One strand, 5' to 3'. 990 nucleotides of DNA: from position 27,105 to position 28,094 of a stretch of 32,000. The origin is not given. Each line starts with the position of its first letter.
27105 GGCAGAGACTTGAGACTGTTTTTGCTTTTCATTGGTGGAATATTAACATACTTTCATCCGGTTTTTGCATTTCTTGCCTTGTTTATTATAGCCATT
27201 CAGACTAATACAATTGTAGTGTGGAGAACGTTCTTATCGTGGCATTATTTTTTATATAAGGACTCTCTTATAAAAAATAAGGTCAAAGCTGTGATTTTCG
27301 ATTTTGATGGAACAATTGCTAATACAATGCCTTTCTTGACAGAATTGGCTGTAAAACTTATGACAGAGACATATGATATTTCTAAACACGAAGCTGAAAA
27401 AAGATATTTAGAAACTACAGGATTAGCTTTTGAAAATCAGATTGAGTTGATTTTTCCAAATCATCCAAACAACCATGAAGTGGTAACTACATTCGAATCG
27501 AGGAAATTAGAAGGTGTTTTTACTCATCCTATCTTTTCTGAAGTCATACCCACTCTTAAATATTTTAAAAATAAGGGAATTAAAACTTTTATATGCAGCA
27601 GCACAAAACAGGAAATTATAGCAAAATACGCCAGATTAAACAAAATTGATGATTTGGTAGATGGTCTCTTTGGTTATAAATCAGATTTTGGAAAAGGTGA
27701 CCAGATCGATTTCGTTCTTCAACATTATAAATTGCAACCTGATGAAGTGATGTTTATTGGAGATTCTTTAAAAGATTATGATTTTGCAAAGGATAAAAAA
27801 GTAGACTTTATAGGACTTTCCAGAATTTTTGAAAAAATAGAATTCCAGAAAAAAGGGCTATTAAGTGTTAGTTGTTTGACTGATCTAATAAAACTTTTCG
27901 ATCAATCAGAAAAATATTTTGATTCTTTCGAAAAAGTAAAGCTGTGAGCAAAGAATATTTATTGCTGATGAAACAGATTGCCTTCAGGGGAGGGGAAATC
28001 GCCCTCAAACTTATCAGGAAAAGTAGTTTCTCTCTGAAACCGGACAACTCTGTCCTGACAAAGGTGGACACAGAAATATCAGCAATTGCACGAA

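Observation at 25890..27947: Three-domain IPCT-DIPPS-HAD fusion on one polypeptide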

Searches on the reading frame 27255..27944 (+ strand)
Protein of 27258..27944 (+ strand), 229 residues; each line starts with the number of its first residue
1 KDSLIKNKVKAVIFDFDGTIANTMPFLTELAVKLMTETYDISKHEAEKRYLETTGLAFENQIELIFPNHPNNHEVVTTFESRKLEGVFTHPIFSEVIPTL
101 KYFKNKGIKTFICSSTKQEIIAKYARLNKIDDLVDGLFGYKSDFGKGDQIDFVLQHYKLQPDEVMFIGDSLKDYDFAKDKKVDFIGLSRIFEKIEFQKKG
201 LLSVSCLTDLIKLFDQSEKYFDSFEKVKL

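Call 27: find_homologous_proteins(query=window:27258-27944:+, max_evalue=0.001)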
Query seq(229 aa) (229 aa): 60 proteins with E <= 0.001 among 292 candidates.
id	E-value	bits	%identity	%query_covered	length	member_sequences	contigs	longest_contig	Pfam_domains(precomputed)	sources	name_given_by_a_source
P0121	7.0e-119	413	82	100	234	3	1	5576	PF13419.13,PF00702.33,PF12710.14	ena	-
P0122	2.1e-108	379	80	94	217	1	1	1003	PF13419.13,PF00702.33,PF12710.14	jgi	jgi:phosphoglycolate phosphatase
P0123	1.3e-107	377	72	100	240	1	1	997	PF13419.13,PF00702.33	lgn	-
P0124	4.0e-103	362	72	95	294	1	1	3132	PF13419.13,PF00702.33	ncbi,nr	ncbi:MAG: HAD family hydrolase, partial [Bacteroidetes bacterium]|nr:HAD family hydrolase [Bacteroid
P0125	3.2e-101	356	70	100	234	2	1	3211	PF13419.13,PF00702.33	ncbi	-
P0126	6.6e-98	345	69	99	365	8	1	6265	PF13419.13,PF00702.33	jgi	jgi:phosphoglycolate phosphatase-like HAD superfamily hydrolase/phosphatidylglycerophosphate synthas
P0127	7.1e-96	338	68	100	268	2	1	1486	PF13419.13,PF00702.33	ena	-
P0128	2.6e-95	336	68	97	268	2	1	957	PF13419.13,PF00702.33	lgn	-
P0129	3.4e-93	329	70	94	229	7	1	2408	PF13419.13,PF00702.33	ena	-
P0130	1.0e-91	325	65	97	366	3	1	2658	PF13419.13,PF00702.33,PF12710.14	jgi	jgi:phosphoglycolate phosphatase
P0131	5.5e-91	322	64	98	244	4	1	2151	PF13419.13,PF00702.33,PF12710.14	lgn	-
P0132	5.2e-90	319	61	100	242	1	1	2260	PF13419.13,PF00702.33,PF12710.14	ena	-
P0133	1.2e-89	318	65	90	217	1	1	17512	PF13419.13,PF00702.33,PF12710.14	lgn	-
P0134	2.7e-89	317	66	97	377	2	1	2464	PF13419.13,PF00702.33,PF01066.27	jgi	jgi:phosphoglycolate phosphatase-like HAD superfamily hydrolase/phosphatidylglycerophosphate synthas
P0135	3.1e-89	317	64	95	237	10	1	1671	PF13419.13,PF00702.33,PF13242.13,PF12710.14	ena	-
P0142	4.7e-77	277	58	93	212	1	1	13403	PF13419.13,PF00702.33,PF12710.14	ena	-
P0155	3.0e-70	254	54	90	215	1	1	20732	PF13419.13,PF00702.33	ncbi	-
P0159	1.6e-68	249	54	93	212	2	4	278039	PF13419.13,PF00702.33,PF12710.14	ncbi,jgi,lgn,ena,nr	ncbi:MAG: HAD family hydrolase [Candidatus Methanoperedens sp.]|jgi:phosphoglycolate phosphatase-lik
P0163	7.7e-65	237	49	98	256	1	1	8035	PF13419.13,PF00702.33,PF12710.14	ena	-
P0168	2.2e-42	163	44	90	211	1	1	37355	PF13419.13,PF00702.33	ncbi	ncbi:MAG: HAD family hydrolase [Candidatus Odinarchaeota archaeon]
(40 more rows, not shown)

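Call 29: find_encoding_contigs(protein=P0159, flank=6000, max_places=2)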
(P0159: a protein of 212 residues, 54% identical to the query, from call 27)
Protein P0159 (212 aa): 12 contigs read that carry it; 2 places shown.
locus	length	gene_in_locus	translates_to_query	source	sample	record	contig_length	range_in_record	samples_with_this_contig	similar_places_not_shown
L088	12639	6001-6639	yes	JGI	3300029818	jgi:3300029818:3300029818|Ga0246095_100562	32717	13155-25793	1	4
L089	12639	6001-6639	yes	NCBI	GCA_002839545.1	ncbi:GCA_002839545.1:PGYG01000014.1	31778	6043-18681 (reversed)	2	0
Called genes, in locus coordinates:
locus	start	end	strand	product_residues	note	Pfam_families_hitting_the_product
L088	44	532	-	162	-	PF00694:Aconitase_C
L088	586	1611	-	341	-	PF24400:DUF7544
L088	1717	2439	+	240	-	PF00977:His_biosynth, PF01180:DHO_dh (faint), PF05690:ThiG (faint), PF01207:Dus (faint), PF02581:TMP-TENI (faint), PF03060:NMO (weak)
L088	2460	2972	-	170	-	PF01467:CTP_transf_like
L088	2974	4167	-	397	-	PF13183:Fer4_8 (weak), PF13187:Fer4_9 (weak), PF04422:FrhB_FdhB_N, PF04432:FrhB_FdhB_C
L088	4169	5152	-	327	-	PF00296:Bac_luciferase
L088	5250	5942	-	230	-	PF23023:Anti-Pycsar_Apyc1 (weak), PF00753:Lactamase_B, PF19583:ODP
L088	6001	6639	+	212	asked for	PF00702:Hydrolase, PF12710:HAD, PF13419:HAD_2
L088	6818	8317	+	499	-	-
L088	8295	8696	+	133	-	-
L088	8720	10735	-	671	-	PF00133:tRNA-synt_1, PF01406:tRNA-synt_1e, PF09334:tRNA-synt_1g, PF08264:Anticodon_1, PF19303:Anticodon_3, PF01588:tRNA_bind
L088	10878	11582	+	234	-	PF00156:Pribosyltran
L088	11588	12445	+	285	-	PF01048:PNP_UDP_1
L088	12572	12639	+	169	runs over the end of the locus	-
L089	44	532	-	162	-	PF00694:Aconitase_C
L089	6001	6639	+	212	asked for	PF00702:Hydrolase, PF12710:HAD, PF13419:HAD_2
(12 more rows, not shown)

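Call 30: find_encoding_contigs(protein=P0168, flank=6000, max_places=2)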
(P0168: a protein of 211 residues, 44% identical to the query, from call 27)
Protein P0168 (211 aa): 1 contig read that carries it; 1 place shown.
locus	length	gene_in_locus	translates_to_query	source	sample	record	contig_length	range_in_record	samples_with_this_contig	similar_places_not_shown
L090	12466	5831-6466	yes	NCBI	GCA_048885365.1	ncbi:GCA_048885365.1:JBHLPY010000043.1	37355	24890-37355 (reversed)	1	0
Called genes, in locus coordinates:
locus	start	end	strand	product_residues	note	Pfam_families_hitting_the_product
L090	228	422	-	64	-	-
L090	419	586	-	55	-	-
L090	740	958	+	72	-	-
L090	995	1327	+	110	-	-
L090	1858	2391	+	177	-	-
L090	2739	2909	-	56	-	-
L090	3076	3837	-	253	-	PF01555:N6_N4_Mtase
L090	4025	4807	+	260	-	PF00378:ECH_1, PF16113:ECH_2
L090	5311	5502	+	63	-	-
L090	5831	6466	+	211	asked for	PF00702:Hydrolase, PF13419:HAD_2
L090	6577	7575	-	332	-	PF23435:DUF7121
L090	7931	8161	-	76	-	PF01037:AsnC_trans_reg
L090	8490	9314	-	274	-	PF01656:CbiA, PF02374:ArsA_ATPase (weak), PF10609:ParA, PF13614:AAA_31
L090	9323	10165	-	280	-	PF01978:TrmB (weak)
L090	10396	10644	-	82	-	-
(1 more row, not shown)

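Call 31: find_encoding_contigs(protein=P0155, flank=6000, max_places=2)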
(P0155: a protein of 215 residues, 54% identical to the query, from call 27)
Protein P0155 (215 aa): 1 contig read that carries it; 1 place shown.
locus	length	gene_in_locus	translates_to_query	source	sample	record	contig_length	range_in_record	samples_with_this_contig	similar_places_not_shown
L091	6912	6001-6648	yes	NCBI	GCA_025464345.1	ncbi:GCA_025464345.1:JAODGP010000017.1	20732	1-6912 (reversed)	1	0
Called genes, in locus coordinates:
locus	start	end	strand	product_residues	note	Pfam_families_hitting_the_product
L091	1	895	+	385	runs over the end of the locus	PF00091:Tubulin, PF21011:CetZ_C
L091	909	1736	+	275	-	-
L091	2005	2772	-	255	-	PF00590:TP_methylase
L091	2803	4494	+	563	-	PF03485:Arg_tRNA_synt_N, PF00750:tRNA-synt_1d, PF05746:DALR_1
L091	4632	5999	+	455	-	PF00483:NTP_transferase, PF01128:IspD (weak), PF12804:NTP_transf_3, PF01066:CDP-OH_P_transf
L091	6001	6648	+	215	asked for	PF00702:Hydrolase, PF13419:HAD_2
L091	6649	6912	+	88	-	?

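Call 48: predict_structure(alignment_id=A3)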
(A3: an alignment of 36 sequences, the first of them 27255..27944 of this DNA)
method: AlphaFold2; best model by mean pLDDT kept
length: 230 residues; sequences in the alignment: 36
mean_pLDDT: 92.3   pTM: 0.88
mean pLDDT of the five models: 92.3, 92.2, 92.2, 92.2, 92.1
residues with pLDDT >= 90: 201; 70-90: 10; 50-70: 11; < 50: 8
segments of 3 or more residues with pLDDT < 50: 1-4
pLDDT, mean of each block of 10 residues (from residue 1): 56 98 97 98 97 94 97 98 96 98 97 97 98 98 95 98 97 96 96 92 95 84 52
secondary structure, 60 per line:
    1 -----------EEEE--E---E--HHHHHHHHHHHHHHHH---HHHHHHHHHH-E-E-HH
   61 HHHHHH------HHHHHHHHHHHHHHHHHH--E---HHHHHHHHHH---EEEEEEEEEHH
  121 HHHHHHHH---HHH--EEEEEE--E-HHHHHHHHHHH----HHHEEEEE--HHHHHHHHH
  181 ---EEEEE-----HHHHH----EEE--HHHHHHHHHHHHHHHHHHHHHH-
elements in order: E12-15 H25-40 H44-53 H59-66 H73-90 H97-106 E110-118 H119-128 E137-142 H147-157 E165-169 H172-180 E184-188 H194-198 E203-205 H208-229

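Call 51: fold_search(model_id=the predicted structure, library=pdb)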
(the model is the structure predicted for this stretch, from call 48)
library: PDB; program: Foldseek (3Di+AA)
matches with E <= 10: 1326; with E <= 0.001: 429
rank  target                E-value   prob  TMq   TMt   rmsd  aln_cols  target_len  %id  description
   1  1x42                  7.6e-12  1.00  0.59  0.59   5.8       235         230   22  Crystal structure of a haloacid dehalogenase family protein (PH0459) from Pyrococcus horikoshii OT3 (released 2005-11-12)
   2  2ah5                  1.2e-11  1.00  0.76  0.82   3.0       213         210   19  Hydrolase, haloacid dehalogenase-like family protein SP0104 from Streptococcus pneumoniae (released 2005-09-27)
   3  3d6j                  2.6e-11  1.00  0.72  0.78   3.4       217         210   22  Crystal structure of Putative haloacid dehalogenase-like hydrolase from Bacteroides fragilis (released 2008-07-15)
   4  8bp1                  5.4e-11  1.00  0.59  0.59   5.7       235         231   21  Crystal structure of BHMeHis1.0, an engineered enzyme for the Morita-Baylis-Hillman reaction (released 2024-02-28)
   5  2nyv                  6.5e-11  1.00  0.67  0.71   4.8       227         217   20  X-ray crystal structure of a phosphoglycolate phosphatase from Aquifex aeolicus (released 2006-12-05)
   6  6z1k                  6.5e-11  1.00  0.58  0.58   6.0       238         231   20  A de novo Enzyme for the Morita-Baylis-Hillman Reaction BH32.6 (released 2021-08-25)
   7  2hi0_A                1.0e-10  1.00  0.70  0.68   4.8       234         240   20  Crystal structure of putative phosphoglycolate phosphatase (YP_619066.1) from Lactobacillus delbrueckii subsp. bulgari (released 2006-08-15)
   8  6q7r                  1.1e-10  1.00  0.60  0.60   5.4       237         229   21  Crystal structure of OE1.3 alkylated with the mechanistic inhibitor 2-bromoacetophenone (released 2019-06-05)
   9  7oct_A                1.7e-10  1.00  0.68  0.26   4.6       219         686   19  NADPH bound to the dehydrogenase domain of the bifunctional mannitol-1-phosphate dehydrogenase/phosphatase MtlD-N374A  (released 2022-04-20)
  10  7ocs_D                1.8e-10  1.00  0.75  0.27   3.1       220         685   19  Mannitol-1-phosphate bound to the phosphatase domain of the bifunctional mannitol-1-phosphate dehydrogenase/phosphatas (released 2022-04-27)
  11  9fug                  1.8e-10  1.00  0.58  0.58   5.7       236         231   20  Crystal structure of SNAr1.3 (K39A) in complex with 2,4-dinitroiodobenzene (released 2025-01-29)
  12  7ocu_A                2.0e-10  1.00  0.67  0.26   4.7       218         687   19  Mannitol-1-phosphate bound to the phosphatase domain of the bifunctional mannitol-1-phosphate dehydrogenase/phosphatas (released 2022-04-27)
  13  7ocq_A                2.0e-10  1.00  0.68  0.26   4.8       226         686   20  NADH bound to the dehydrogenase domain of the bifunctional mannitol-1-phosphate dehydrogenase/phosphatase MtlD from Ac (released 2022-04-20)
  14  6q7q                  2.1e-10  1.00  0.58  0.58   6.4       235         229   22  Crystal structure of OE1.3 (released 2019-06-05)
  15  4ex7                  2.7e-10  1.00  0.75  0.79   3.0       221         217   18  Crystal structure of the alnumycin P phosphatase in complex with free phosphate (released 2013-01-16)
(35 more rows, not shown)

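Call 70: search_protein_representatives(alignment_id=A3)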
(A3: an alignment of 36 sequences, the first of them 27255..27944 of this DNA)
Query: 36 sequences, 213 profile positions. Proteins with E-value up to 0.001 (for the whole library): 62133; up to 1e-10: 21622; up to 1e-30: 250. The best 150 are listed.
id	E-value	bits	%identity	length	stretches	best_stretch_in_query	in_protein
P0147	3.3e-86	304.5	-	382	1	4-212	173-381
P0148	2.2e-85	301.8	-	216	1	4-211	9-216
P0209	1.6e-79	282.6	-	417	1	4-212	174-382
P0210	5.5e-68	245.0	-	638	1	4-210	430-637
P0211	3.6e-65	235.8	-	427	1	3-211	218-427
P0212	4.5e-64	232.2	-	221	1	4-211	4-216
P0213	1.0e-61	224.5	-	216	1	7-211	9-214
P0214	1.6e-61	223.9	-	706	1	5-186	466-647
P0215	5.4e-61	222.1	-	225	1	4-204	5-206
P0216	2.0e-60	220.3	-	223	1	3-211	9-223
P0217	3.0e-60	219.7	-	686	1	6-212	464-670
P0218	5.7e-60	218.8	-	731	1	6-211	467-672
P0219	7.5e-60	218.4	-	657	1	4-211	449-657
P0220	7.8e-60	218.3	-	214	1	5-211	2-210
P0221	8.2e-60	218.3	-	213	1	3-211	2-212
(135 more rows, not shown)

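Call 71: find_encoding_contigs(protein=P0133, flank=5000, max_places=1)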
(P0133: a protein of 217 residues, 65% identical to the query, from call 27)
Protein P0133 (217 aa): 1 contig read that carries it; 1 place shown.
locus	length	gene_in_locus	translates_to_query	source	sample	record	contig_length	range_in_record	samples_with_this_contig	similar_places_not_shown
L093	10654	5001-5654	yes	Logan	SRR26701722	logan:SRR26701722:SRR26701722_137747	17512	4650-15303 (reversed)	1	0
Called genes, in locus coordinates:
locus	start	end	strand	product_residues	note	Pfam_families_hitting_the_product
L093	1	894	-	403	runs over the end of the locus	PF02441:Flavoprotein, PF04127:DFP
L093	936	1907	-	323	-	-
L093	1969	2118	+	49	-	-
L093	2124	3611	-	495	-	PF09887:DUF2114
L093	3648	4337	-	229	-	PF00588:SpoU_methylase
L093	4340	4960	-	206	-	PF23023:Anti-Pycsar_Apyc1 (weak), PF00753:Lactamase_B, PF19583:ODP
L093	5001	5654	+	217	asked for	PF00702:Hydrolase, PF12710:HAD (weak), PF13419:HAD_2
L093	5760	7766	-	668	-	PF00133:tRNA-synt_1, PF01406:tRNA-synt_1e, PF09334:tRNA-synt_1g, PF08264:Anticodon_1, PF19303:Anticodon_3, PF01588:tRNA_bind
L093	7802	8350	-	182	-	PF01613:Flavin_Reduct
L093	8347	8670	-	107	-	PF03091:CutA1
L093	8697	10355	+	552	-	PF02163:Peptidase_M50, PF13180:PDZ_2 (weak), PF00595:PDZ (faint), PF12812:PDZ_1 (faint), PF17820:PDZ_6, PF13180:PDZ_2, PF17820:PDZ_6 (weak)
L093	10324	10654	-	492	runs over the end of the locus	PF00152:tRNA-synt_2 (faint), PF01409:tRNA-synt_2d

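Call 72: find_encoding_contigs(protein=P0142, flank=5000, max_places=1)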
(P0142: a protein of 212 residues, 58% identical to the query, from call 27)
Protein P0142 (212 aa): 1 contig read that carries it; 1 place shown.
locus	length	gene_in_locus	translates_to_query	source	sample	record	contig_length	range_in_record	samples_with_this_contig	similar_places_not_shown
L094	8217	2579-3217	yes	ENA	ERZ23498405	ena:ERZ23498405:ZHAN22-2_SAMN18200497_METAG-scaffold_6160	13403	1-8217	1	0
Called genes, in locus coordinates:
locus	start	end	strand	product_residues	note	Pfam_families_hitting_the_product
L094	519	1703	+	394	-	PF13271:DUF4062, PF00179:UQ_con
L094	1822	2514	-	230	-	PF23023:Anti-Pycsar_Apyc1 (weak), PF00753:Lactamase_B, PF19583:ODP, PF12706:Lactamase_B_2 (weak)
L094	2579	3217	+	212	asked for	PF00702:Hydrolase, PF12710:HAD, PF13419:HAD_2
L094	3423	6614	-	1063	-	PF07693:KAP_NTPase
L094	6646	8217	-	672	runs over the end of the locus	PF00133:tRNA-synt_1, PF01406:tRNA-synt_1e (weak), PF09334:tRNA-synt_1g, PF08264:Anticodon_1, PF19303:Anticodon_3, PF01588:tRNA_bind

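Call 73: find_encoding_contigs(protein=P0163, flank=5000, max_places=1)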
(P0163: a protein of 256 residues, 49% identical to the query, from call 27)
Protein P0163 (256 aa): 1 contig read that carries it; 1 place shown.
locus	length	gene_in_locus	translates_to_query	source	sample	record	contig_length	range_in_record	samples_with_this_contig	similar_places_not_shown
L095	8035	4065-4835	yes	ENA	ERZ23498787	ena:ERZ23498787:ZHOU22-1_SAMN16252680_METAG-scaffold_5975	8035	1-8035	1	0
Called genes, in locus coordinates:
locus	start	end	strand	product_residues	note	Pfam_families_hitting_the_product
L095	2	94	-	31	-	?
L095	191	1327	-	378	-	PF05901:Excalibur (faint)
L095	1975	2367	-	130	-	-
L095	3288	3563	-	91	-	-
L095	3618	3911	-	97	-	-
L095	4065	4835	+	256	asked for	PF00702:Hydrolase, PF12710:HAD, PF13419:HAD_2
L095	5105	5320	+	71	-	PF00313:CSD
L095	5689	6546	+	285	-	PF00248:Aldo_ket_red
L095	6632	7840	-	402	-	PF04389:Peptidase_M28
